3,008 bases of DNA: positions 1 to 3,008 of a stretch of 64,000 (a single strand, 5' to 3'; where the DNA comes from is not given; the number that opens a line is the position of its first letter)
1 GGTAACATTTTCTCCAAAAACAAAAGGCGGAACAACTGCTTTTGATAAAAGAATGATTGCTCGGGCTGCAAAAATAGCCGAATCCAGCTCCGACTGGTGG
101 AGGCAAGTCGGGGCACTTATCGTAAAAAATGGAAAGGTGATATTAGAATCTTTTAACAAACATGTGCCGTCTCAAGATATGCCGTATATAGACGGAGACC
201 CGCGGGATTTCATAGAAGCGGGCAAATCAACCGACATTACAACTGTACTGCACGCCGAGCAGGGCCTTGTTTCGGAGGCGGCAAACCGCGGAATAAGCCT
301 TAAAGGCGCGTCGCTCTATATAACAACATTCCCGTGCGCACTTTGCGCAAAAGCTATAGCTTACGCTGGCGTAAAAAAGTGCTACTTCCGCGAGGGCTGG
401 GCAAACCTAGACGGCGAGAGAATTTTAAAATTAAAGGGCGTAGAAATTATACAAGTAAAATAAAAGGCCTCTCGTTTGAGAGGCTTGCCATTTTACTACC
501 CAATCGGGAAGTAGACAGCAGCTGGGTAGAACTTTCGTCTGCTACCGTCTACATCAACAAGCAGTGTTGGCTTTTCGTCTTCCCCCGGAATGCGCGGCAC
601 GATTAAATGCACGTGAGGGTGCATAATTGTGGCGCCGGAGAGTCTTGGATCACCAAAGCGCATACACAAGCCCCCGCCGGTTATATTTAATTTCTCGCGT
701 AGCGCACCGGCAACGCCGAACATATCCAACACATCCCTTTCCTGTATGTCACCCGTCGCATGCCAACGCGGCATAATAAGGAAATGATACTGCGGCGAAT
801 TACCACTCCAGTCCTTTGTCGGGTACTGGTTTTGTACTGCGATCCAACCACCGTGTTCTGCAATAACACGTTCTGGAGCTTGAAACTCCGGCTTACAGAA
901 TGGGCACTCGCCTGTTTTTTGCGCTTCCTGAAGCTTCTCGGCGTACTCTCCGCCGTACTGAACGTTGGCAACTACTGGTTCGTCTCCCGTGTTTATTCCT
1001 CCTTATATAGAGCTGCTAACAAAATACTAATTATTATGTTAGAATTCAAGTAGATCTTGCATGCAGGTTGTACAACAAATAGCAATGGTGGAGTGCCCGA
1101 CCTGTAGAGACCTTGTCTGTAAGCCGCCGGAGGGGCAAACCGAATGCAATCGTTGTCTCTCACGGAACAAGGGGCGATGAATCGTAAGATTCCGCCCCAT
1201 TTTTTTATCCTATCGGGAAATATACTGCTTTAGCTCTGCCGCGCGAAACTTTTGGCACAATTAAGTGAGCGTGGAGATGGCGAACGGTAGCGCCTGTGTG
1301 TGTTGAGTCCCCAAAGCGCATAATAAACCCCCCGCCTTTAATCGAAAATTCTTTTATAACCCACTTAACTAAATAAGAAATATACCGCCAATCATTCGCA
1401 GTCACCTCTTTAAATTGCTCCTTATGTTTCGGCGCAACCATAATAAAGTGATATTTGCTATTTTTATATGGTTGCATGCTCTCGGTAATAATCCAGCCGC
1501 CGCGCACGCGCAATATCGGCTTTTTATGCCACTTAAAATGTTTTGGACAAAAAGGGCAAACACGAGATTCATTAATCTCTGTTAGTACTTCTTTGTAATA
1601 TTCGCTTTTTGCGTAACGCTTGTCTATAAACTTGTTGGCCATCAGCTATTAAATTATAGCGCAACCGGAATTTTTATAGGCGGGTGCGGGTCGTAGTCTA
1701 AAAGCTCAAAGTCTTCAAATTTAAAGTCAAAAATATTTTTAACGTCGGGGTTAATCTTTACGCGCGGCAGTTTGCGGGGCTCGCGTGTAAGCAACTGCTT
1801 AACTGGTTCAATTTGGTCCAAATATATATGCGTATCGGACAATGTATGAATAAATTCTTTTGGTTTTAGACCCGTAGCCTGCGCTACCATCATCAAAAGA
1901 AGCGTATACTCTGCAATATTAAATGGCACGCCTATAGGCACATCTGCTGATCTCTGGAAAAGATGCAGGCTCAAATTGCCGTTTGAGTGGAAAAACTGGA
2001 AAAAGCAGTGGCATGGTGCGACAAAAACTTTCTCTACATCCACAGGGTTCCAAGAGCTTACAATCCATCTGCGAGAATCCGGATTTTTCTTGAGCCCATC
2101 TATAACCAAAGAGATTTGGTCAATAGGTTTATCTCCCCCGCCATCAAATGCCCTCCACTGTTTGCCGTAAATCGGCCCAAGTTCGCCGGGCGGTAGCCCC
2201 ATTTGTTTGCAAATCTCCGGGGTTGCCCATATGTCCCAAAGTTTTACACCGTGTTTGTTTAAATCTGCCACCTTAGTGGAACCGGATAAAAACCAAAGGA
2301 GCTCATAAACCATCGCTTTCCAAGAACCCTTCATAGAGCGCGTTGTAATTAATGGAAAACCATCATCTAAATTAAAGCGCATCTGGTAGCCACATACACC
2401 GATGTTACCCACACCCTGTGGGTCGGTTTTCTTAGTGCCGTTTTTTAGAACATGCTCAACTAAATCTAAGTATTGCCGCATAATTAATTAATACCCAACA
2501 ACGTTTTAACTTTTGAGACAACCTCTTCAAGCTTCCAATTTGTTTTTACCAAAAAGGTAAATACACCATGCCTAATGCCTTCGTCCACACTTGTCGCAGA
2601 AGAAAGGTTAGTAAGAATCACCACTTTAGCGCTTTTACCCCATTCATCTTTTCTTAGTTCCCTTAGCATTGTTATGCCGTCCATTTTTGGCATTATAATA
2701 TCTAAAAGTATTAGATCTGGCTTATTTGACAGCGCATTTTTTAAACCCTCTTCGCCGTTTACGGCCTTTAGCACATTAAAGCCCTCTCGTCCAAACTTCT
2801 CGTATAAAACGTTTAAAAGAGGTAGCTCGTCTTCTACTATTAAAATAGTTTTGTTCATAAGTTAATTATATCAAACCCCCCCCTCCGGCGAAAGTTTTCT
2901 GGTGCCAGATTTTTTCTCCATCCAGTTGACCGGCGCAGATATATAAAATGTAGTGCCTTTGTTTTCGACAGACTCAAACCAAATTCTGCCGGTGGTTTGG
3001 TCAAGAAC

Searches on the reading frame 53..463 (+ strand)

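Call 44: search_protein_families(library=pfam, proteins=[window:53-463:+], max_evalue=0.001)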
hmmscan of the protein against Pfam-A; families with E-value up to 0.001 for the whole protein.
window:53-463:+ (136 aa): 3 families
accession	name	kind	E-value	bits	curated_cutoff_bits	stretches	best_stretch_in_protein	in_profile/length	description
PF00383.29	dCMP_cyt_deam_1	-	9.3e-17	61.2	25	1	4-112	10-100/102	Cytidine and deoxycytidylate deaminase zinc-binding region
PF14437.12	MafB19-deam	-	2.4e-12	47.4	27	1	16-112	22-99/142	MafB19-like deaminase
PF14439.12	Bd3614-deam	-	0.00026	21.4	38.5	1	64-110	33-82/113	Bd3614-like deaminase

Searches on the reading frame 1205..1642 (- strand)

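Call 44: search_protein_families(library=pfam, proteins=[window:1205-1642:-], max_evalue=0.001)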
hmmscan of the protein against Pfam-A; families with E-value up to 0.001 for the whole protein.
window:1205-1642:- (145 aa): 2 families
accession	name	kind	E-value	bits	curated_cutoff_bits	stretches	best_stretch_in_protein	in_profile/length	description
PF11969.13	DcpS_C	-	9.8e-05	23.2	24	1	49-134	22-106/114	Scavenger mRNA decapping enzyme C-term binding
PF01230.28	HIT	-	0.00066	20.7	21.5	1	62-129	25-94/98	HIT domain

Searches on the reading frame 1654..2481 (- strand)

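Call 44: search_protein_families(library=pfam, proteins=[window:1654-2481:-], max_evalue=0.001)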
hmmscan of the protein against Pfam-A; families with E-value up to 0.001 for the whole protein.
window:1654-2481:- (275 aa): 1 family
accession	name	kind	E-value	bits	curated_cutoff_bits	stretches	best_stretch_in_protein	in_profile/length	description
PF00303.24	Thymidylat_synt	-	4.5e-101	337.9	24.3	1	2-274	1-265/266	Thymidylate synthase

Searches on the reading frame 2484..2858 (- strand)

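Call 44: search_protein_families(library=pfam, proteins=[window:2484-2858:-], max_evalue=0.001)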
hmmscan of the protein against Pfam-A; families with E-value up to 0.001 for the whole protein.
window:2484-2858:- (124 aa): 1 family
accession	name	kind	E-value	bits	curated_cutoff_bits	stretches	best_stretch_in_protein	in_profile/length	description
PF00072.30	Response_reg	-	1.3e-21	77.3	30.2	1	5-117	1-110/111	Response regulator receiver domain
